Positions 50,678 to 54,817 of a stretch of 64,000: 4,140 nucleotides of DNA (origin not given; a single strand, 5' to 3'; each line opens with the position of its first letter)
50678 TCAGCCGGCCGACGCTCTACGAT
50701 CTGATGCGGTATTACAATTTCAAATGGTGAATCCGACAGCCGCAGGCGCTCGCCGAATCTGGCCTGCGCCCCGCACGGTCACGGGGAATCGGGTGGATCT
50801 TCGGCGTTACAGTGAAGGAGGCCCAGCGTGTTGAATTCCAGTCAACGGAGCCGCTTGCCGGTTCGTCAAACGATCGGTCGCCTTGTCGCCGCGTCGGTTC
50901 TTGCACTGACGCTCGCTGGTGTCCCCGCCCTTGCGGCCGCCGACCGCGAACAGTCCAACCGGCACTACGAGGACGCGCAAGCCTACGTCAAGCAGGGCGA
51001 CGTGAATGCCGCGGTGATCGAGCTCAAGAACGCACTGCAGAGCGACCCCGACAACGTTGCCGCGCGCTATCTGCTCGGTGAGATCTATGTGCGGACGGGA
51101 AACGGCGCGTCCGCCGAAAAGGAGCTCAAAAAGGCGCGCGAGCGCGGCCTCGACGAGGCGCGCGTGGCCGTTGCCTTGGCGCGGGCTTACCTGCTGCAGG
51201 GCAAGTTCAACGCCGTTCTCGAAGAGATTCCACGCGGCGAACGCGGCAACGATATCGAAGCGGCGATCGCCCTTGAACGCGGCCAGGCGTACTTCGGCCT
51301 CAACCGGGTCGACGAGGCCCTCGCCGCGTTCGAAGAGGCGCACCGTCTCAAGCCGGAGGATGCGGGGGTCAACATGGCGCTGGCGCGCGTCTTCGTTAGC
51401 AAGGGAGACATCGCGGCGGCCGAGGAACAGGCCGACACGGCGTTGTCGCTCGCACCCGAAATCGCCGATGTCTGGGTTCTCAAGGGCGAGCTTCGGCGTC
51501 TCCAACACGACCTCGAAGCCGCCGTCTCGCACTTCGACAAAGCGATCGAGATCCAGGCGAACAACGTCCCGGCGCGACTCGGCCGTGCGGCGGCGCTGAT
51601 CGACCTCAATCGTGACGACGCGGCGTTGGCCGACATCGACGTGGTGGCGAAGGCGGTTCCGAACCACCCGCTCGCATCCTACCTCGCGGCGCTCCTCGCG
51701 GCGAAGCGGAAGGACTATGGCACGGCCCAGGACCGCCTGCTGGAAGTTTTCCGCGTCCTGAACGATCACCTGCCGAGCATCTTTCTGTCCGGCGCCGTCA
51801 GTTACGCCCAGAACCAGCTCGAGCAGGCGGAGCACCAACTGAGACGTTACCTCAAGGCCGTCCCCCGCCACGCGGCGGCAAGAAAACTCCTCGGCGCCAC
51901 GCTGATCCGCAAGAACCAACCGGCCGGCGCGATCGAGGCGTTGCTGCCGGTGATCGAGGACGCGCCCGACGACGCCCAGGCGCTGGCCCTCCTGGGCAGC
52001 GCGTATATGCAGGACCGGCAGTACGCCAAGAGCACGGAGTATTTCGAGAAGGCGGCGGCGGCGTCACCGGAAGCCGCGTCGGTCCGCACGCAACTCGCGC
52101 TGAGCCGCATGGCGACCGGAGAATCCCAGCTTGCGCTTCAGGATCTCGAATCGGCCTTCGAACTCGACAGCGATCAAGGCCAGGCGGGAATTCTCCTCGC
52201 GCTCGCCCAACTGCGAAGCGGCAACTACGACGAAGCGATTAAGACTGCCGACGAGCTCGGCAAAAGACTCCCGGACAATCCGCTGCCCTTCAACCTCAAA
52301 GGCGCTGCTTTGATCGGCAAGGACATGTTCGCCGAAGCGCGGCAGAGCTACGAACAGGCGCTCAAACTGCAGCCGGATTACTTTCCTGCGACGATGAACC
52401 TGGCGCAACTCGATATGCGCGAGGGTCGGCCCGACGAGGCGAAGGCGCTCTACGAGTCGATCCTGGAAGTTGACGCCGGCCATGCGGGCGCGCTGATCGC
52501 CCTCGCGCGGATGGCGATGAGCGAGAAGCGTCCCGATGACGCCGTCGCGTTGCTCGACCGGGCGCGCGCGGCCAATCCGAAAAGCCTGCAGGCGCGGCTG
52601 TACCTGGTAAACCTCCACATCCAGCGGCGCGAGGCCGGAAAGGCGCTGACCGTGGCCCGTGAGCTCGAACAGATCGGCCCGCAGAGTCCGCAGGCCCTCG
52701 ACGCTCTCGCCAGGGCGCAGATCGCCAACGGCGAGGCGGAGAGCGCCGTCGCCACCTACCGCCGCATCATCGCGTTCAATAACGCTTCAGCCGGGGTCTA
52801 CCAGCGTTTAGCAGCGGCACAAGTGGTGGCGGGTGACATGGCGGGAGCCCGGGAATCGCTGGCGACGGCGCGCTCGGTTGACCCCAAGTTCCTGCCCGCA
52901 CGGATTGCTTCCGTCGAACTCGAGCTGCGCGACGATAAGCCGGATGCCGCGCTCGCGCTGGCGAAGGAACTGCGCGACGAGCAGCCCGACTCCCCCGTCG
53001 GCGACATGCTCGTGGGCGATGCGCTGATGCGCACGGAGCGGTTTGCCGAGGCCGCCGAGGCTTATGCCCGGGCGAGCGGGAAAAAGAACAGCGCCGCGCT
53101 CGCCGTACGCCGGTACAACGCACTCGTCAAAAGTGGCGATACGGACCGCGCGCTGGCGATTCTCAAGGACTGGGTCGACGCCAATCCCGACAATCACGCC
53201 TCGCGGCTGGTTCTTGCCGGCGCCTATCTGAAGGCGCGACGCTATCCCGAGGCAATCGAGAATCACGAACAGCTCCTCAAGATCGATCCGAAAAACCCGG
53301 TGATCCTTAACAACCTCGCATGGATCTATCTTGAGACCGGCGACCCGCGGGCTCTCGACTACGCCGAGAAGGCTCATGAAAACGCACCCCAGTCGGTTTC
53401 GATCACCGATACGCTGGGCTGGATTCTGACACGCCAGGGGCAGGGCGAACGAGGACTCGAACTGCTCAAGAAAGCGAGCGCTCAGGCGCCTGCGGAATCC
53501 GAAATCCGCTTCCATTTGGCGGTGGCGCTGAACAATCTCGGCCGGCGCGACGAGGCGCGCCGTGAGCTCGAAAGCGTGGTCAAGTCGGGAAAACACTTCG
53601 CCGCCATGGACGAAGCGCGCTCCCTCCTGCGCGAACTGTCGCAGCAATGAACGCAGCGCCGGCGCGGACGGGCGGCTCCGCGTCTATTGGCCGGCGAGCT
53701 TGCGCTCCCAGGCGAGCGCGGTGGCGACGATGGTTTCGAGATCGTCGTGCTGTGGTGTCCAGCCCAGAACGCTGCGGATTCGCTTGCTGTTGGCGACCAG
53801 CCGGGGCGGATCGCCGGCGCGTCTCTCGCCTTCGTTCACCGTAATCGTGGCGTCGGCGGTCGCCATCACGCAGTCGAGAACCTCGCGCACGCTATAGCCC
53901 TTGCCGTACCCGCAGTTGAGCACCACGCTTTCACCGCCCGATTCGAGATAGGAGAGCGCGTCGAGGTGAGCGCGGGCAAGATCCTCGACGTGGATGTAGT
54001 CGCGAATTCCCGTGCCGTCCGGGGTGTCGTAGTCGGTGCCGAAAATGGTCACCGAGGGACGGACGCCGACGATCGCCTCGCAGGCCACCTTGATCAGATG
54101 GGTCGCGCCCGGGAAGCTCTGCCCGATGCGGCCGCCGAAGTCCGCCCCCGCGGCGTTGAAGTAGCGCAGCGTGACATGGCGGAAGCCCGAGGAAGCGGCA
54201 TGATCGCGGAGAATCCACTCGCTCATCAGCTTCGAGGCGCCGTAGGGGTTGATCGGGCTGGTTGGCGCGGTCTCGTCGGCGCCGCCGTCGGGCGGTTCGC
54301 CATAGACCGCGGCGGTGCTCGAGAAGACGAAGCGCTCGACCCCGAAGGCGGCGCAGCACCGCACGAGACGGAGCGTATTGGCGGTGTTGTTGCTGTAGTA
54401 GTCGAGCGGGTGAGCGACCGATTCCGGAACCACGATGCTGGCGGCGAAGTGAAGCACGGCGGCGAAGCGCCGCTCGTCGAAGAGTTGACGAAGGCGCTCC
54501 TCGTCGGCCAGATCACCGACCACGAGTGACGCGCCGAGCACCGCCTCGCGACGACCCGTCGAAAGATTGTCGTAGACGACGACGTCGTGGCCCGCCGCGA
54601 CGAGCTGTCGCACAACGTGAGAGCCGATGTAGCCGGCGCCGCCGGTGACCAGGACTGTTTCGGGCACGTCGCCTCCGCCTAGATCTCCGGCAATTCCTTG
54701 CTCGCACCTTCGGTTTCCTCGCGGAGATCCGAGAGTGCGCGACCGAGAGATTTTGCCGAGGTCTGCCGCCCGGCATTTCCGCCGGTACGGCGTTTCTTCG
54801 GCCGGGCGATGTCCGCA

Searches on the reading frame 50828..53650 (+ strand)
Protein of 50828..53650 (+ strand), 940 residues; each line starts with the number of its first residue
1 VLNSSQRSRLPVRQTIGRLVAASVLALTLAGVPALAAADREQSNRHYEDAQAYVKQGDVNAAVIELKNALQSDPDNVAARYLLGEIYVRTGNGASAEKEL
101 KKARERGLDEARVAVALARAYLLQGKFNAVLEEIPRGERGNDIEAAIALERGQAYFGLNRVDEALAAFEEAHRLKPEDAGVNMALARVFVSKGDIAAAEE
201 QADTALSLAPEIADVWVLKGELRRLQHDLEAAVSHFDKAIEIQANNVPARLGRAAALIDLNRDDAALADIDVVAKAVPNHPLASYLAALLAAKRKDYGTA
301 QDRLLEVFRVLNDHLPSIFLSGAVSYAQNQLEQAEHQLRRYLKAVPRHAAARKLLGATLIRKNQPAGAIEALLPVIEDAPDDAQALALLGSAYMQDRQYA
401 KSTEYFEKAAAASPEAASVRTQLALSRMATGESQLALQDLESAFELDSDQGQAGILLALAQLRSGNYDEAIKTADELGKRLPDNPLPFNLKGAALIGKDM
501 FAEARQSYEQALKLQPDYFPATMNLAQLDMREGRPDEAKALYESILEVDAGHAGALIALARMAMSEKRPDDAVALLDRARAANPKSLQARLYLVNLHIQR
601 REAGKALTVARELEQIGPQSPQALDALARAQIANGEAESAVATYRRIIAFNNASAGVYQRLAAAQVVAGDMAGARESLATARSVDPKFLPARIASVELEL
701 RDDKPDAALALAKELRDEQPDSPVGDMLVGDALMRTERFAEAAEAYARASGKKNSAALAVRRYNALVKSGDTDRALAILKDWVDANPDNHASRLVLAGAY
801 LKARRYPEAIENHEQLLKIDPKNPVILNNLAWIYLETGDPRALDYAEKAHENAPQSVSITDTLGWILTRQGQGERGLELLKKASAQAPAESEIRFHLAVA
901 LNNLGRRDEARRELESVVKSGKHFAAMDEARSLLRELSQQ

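Call 5: search_protein_families(library=pfam, proteins=[window:50828-53650:+], max_evalue=0.01)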
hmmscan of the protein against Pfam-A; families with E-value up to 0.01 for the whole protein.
window:50828-53650:+ (940 aa): 39 families (the best 25 are shown)
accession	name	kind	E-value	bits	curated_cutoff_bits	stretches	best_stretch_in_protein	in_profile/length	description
PF14559.12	TPR_19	-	8.5e-88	289.1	25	14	54-119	2-67/68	Tetratricopeptide repeat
PF13432.12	TPR_16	-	5.5e-63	209.3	32.7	11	50-103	4-57/65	Tetratricopeptide repeat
PF13428.12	TPR_14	-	4e-56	182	23.5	6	555-595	3-43/44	Tetratricopeptide repeat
PF07719.23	TPR_2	-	3.7e-52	170.6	27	3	149-178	5-34/34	Tetratricopeptide repeat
PF23914.1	TPR_CcmH_CycH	-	1.5e-41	142.3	42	6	706-823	34-154/158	Cytochrome c-type biogenesis protein H TPR domain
PF13181.12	TPR_8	-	4.4e-40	132.9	25.7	1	383-414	1-32/34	Tetratricopeptide repeat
PF12895.13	ANAPC3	-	1.5e-38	131.4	27.2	5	765-812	32-78/82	Anaphase-promoting complex, cyclosome, subunit 3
PF13431.12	TPR_17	-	1.1e-36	122.4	24.4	1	814-840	3-29/34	Tetratricopeptide repeat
PF00515.34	TPR_1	-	3.1e-35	119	27.8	3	150-178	6-34/34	Tetratricopeptide repeat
PF13414.12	TPR_11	-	1e-32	112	26.8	3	51-91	2-42/42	TPR repeat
PF13424.12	TPR_12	-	1.2e-27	96.3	30.1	3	796-854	9-76/77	Tetratricopeptide repeat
PF24575.1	TPR_Slam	-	9e-23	81.1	35.2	1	364-431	26-95/104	Surface lipoprotein assembly modifier, N-terminal TPR repeats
PF13176.12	TPR_7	-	1.9e-19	68.5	27.9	0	385-412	1-28/36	Tetratricopeptide repeat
PF25062.1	ARM_TT21_N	-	1.8e-17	64.2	40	2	87-282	4-203/222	Tetratricopeptide repeat protein 21 N-terminal ARM repeat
PF13371.12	TPR_9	-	3e-16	59.6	35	0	390-459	2-71/73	Tetratricopeptide repeat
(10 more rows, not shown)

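Call 6: search_protein_families(library=ncbifam, proteins=[window:50828-53650:+], max_evalue=0.01)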
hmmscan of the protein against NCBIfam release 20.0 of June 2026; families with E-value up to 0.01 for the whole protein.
window:50828-53650:+ (940 aa): 40 families (the best 25 are shown)
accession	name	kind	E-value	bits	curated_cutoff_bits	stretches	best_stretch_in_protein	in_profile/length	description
TIGR02917.1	PEP_TPR_lipo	equivalog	1.7e-246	820.4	312.2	1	27-918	10-898/899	XrtA/PEP-CTERM system TPR-repeat protein PrsT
NF040959.1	MamA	equivalog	2.8e-61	206.6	200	8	40-198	34-192/204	magnetosome protein MamA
NF052415.1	T3SS_chap_SctY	equivalog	1.6e-48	163.6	70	7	525-594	12-82/106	type III secretion apparatus assembly chaperone SctY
TIGR02521.1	type_IV_pilW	equivalog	9.2e-45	153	154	7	144-334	30-222/234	type IV pilus biogenesis/stability protein PilW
NF033920.0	C39_PA2778_fam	equivalog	6.8e-34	117.4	150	4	757-852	157-253/255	PA2778 family cysteine peptidase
NF033762.1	social_mot_Tgl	equivalog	2e-27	96.1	225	3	457-640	37-223/252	social motility TPR repeat lipoprotein Tgl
NF008757.0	PRK11788.1-5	equivalog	3.4e-26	92.3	363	4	371-479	129-242/388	lipopolysaccharide assembly protein LapB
TIGR00990.1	3a0801s09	subfamily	4.3e-26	91.7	757.25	2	337-579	320-568/615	mitochondrial import receptor subunit TOM70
TIGR00540.1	TPR_hemY_coli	hypoth_equivalog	7.2e-25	87.5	142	4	418-543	262-383/385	heme biosynthesis-associated TPR protein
NF052400.1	M48_BAM_BepA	equivalog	2.9e-23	82.4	570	5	425-558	279-414/483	beta-barrel assembly-enhancing protease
TIGR03939.1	PGA_TPR_OMP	equivalog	1.2e-22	80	366.65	5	768-912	65-209/800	poly-beta-1,6 N-acetyl-D-glucosamine export porin PgaA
TIGR02552.1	LcrH_SycD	equivalog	9.3e-21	74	104.8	1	383-456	52-125/136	SycD/LcrH family type III secretion system chaperone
NF033758.1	gliding_GltE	equivalog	1e-20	74.2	225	5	508-708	75-276/411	adventurous gliding motility TPR repeat lipoprotein GltE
NF008756.0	PRK11788.1-4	equivalog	1.2e-19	70.6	474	2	502-615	197-311/389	lipopolysaccharide assembly protein LapB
NF008520.0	PRK11447.1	equivalog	1.4e-18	66.1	858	5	571-679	591-695/1157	cellulose synthase complex outer membrane protein BcsC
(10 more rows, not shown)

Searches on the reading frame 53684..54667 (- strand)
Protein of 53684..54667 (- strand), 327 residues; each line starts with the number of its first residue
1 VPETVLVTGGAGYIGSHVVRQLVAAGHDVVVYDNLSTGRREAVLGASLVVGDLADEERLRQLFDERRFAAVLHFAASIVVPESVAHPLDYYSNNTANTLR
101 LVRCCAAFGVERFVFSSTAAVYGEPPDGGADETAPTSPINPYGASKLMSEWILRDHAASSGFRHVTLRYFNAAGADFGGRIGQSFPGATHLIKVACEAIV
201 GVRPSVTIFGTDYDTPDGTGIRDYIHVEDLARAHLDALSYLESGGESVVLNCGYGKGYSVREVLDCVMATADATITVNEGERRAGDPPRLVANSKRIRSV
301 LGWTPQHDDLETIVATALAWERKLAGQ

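Call 5: search_protein_families(library=pfam, proteins=[window:53684-54667:-], max_evalue=0.01)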
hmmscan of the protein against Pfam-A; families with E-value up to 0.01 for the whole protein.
window:53684-54667:- (327 aa): 12 families
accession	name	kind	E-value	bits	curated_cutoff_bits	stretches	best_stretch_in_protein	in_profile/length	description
PF01370.27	Epimerase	-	1.8e-58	198.3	20.9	1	5-253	1-240/240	NAD dependent epimerase/dehydratase family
PF16363.11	GDP_Man_Dehyd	-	1e-51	176.8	27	1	6-308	1-324/332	GDP-mannose 4,6 dehydratase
PF02719.21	Polysacc_synt_2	-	5.5e-16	59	20.2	1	5-174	1-173/293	Polysaccharide biosynthesis protein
PF04321.23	RmlD_sub_bind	-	1.5e-15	57.5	27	1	4-157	2-140/287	RmlD substrate binding domain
PF01073.25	3Beta_HSD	-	1.6e-14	54.1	22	1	6-152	1-156/280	3-beta hydroxysteroid dehydrogenase/isomerase family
PF13460.12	NAD_binding_10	-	4.3e-11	43.4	27.2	1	9-167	1-141/184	NAD(P)H-binding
PF05368.20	NmrA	-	1.6e-10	41.5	27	1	3-119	3-108/298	NmrA-like family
PF07993.18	NAD_binding_4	-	4.5e-09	36.3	20.1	1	58-199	81-226/258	Male sterility protein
PF00106.31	adh_short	-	0.00038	20.4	26.6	1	4-64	2-69/195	short chain dehydrogenase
PF02254.24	TrkA_N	-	0.0018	19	23.8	1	10-62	5-58/116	TrkA-N domain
PF08659.16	KR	-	0.0036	17.7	22.6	0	4-41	2-35/180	KR domain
PF07940.18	Hepar_II_III_C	-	0.0092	16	24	0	231-283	38-91/237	Heparinase II/III-like, C-terminal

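Call 6: search_protein_families(library=ncbifam, proteins=[window:53684-54667:-], max_evalue=0.01)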
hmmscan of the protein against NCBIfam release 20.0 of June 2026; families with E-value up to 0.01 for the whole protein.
window:53684-54667:- (327 aa): 57 families (the best 25 are shown)
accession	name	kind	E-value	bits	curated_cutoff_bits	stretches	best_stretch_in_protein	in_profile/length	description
TIGR01179.1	galE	equivalog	7.5e-134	445.7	262.3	1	5-324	2-328/332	UDP-glucose 4-epimerase GalE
NF007956.0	PRK10675.1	subfamily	2.2e-69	234.2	394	1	4-321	2-329/338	UDP-glucose 4-epimerase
TIGR01181.1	dTDP_gluc_dehyt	equivalog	3.7e-35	121.6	365.1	1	5-321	2-311/321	dTDP-glucose 4,6-dehydratase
TIGR02197.1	heptose_epim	equivalog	9.5e-35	120.3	274.6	1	5-273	1-262/316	ADP-glyceromanno-heptose 6-epimerase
TIGR04180.1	EDH_00030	hypoth_equivalog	8.2e-28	97.3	475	1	5-307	1-296/297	NAD-dependent 4,6-dehydratase LegB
TIGR03466.1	HpnA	hypoth_equivalog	1.3e-22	80.1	367.65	1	4-159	2-158/327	hopanoid-associated sugar epimerase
NF042422.1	oxyalk_red_OleD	equivalog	6e-19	68.6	580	1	5-152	3-149/329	2-alkyl-3-oxoalkanoate reductase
NF008360.0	PRK11150.1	equivalog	1.2e-17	64.1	452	1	5-270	2-253/310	ADP-glyceromanno-heptose 6-epimerase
NF007582.0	PRK10217.1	equivalog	2.1e-15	56.7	698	1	4-321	3-311/355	dTDP-glucose 4,6-dehydratase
NF011728.1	PRK15181.1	equivalog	3.3e-15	55.9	760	1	2-264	15-275/348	Vi polysaccharide biosynthesis UDP-N-acetylglucosaminuronic acid C-4 epimerase TviC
NF007490.0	PRK10084.1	subfamily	5.9e-15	55.1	649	1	5-320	3-333/361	dTDP-glucose 4,6-dehydratase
NF042423.1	oxyalk_red_Shew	equivalog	8e-15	54.7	580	1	4-168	10-170/331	2-alkyl-3-oxoalkanoate reductase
NF043036.1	ErythonDh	equivalog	3.5e-14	52.7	325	1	5-158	3-165/321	D-erythronate dehydrogenase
TIGR01214.1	rmlD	equivalog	1.2e-13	50.8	224.05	1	4-177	1-159/285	dTDP-4-dehydrorhamnose reductase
NF047922.1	GDPFucSynFcl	equivalog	1.1e-11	44.8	500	1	4-313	4-293/308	GDP-L-fucose synthase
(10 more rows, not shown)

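Call 7: search_protein_families(library=padloc, proteins=[window:53684-54667:-], max_evalue=0.01)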
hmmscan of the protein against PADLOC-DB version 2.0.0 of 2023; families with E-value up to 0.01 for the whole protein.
window:53684-54667:- (327 aa): 0 families
